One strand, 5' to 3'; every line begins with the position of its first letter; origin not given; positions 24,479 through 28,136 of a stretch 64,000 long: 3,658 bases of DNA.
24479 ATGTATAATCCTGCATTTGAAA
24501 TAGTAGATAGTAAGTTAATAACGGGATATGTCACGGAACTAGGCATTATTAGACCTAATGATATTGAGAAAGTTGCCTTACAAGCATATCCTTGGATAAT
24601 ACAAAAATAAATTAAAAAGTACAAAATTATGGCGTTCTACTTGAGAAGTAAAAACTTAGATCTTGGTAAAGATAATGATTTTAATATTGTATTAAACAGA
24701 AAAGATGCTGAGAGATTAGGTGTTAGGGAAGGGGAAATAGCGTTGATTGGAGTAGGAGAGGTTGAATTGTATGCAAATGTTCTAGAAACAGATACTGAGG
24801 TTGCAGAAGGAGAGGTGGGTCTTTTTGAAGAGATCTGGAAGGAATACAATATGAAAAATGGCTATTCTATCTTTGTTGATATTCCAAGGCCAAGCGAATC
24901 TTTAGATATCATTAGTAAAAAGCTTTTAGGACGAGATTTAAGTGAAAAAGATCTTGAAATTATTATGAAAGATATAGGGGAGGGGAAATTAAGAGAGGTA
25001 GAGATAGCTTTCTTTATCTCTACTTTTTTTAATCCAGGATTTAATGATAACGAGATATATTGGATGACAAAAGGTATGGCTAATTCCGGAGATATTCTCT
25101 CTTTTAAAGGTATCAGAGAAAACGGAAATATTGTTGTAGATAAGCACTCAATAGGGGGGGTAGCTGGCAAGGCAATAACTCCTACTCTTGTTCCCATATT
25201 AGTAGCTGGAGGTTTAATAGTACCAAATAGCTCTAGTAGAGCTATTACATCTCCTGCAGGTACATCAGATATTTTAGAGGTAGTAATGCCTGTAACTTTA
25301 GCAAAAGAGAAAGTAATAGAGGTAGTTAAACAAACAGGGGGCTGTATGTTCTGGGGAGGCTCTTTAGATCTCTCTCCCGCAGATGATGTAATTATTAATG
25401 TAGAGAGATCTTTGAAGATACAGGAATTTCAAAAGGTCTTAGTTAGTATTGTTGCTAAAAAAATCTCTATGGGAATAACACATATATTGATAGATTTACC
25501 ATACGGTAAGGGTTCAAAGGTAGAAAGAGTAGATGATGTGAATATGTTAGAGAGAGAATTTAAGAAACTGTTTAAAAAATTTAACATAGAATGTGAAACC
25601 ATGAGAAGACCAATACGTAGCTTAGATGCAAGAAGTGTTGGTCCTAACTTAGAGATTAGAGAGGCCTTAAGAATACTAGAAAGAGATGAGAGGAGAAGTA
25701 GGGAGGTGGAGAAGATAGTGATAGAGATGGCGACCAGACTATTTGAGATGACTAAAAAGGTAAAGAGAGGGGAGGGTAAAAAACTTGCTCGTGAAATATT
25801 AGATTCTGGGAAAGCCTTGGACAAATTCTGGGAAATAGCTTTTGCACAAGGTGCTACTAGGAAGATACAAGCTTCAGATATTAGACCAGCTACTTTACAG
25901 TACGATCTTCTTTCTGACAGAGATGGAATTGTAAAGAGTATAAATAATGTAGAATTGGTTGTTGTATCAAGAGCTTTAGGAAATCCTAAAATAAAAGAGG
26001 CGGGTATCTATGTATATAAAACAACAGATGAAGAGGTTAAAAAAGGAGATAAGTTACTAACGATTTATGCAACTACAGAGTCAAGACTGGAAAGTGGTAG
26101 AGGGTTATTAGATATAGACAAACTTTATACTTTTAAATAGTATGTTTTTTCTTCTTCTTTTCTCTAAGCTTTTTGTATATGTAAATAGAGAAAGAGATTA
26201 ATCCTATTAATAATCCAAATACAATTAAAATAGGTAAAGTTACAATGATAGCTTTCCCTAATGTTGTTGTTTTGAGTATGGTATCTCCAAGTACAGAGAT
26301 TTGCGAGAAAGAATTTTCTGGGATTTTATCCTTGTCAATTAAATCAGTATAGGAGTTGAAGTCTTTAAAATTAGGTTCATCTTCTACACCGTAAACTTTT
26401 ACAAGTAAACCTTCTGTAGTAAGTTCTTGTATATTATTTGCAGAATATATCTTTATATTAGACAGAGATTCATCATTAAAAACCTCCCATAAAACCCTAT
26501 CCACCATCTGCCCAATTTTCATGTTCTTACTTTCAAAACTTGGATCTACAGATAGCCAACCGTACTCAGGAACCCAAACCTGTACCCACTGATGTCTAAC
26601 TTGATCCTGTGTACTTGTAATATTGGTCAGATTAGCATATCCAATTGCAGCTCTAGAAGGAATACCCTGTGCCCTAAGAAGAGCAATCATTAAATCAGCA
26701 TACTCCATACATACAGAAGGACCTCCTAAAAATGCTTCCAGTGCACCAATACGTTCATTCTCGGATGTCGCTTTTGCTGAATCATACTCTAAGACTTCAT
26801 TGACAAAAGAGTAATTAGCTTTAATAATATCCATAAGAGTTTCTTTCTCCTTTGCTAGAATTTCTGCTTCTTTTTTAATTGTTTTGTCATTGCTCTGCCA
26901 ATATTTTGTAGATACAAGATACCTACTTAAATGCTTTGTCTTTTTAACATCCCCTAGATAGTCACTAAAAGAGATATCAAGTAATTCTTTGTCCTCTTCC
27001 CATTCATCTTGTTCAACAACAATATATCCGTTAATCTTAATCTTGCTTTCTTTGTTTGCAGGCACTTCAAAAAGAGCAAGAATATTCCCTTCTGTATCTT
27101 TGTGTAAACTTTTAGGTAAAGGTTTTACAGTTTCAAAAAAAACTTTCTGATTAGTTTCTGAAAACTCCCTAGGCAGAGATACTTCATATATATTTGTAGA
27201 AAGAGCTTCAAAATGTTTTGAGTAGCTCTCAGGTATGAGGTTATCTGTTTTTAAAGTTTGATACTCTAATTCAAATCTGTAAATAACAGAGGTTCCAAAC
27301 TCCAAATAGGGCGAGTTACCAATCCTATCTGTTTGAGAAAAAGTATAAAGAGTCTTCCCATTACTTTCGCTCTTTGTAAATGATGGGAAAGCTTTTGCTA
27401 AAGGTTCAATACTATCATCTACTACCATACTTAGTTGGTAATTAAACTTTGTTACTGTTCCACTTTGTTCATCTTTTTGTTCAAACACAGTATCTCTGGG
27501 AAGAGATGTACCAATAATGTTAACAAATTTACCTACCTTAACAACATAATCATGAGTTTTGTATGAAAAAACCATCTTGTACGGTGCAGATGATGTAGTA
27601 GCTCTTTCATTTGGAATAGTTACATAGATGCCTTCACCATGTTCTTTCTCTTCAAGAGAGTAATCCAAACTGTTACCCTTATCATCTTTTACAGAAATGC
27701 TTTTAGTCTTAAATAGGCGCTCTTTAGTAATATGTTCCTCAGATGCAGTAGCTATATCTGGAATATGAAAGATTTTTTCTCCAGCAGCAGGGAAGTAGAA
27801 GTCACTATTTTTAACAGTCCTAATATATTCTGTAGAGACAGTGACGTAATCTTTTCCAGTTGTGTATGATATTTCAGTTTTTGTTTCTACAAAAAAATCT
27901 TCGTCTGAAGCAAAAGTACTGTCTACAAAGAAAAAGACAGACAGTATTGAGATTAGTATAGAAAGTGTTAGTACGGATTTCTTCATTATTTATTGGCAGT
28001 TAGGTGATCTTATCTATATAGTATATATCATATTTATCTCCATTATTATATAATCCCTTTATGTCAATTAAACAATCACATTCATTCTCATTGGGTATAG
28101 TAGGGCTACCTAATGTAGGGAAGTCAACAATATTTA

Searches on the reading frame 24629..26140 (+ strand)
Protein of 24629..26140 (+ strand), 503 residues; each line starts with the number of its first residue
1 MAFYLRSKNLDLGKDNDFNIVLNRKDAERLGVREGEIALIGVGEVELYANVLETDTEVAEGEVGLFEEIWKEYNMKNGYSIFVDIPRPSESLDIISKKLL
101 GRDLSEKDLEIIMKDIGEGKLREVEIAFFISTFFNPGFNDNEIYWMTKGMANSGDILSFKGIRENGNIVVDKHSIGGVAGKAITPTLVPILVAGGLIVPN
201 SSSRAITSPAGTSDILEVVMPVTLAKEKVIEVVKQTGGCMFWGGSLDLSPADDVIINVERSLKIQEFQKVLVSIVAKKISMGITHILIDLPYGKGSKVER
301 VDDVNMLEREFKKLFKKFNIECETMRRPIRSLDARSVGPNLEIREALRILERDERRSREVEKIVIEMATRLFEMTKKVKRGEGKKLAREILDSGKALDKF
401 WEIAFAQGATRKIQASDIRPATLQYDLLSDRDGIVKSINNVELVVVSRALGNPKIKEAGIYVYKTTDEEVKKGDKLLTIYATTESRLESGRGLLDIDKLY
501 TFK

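Call 63: search_protein_families(library=pfam, proteins=[window:24629-26140:+], max_evalue=0.001)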
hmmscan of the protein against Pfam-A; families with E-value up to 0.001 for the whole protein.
window:24629-26140:+ (503 aa): 3 families
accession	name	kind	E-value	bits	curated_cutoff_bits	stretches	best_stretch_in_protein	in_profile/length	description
PF00591.27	Glycos_transf_3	-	1.1e-13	51.8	27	1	168-397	3-253/253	Glycosyl transferase family, a/b domain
PF02885.22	Glycos_trans_3N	-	1.9e-08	34.4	26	1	93-154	2-63/63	Glycosyl transferase family, helical bundle domain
PF07831.19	PYNP_C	-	4.4e-08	33.1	27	1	435-489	2-63/75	Pyrimidine nucleoside phosphorylase C-terminal domain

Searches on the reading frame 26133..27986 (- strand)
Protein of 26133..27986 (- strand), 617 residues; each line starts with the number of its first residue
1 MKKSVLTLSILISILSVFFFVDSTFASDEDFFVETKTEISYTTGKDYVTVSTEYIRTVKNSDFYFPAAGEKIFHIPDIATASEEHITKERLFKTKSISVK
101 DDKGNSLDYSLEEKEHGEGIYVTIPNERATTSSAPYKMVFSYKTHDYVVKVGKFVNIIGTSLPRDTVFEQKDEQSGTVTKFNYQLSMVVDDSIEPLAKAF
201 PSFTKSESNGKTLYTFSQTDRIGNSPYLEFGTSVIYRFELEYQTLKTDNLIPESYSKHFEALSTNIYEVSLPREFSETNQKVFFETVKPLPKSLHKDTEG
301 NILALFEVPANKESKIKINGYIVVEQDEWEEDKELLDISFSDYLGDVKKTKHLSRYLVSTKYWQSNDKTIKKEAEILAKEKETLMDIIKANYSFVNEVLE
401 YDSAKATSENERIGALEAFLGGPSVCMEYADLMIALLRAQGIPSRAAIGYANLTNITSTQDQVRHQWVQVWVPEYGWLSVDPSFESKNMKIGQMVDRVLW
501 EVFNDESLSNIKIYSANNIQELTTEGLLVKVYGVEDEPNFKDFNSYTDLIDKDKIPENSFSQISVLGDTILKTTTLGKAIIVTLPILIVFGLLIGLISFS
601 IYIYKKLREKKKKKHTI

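Call 63: search_protein_families(library=pfam, proteins=[window:26133-27986:-], max_evalue=0.001)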
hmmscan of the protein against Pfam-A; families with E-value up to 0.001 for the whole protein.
window:26133-27986:- (617 aa): 1 family
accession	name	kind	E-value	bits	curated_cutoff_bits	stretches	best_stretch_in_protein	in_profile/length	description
PF01841.26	Transglut_core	-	5e-19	69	23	1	375-482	6-108/108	Transglutaminase-like superfamily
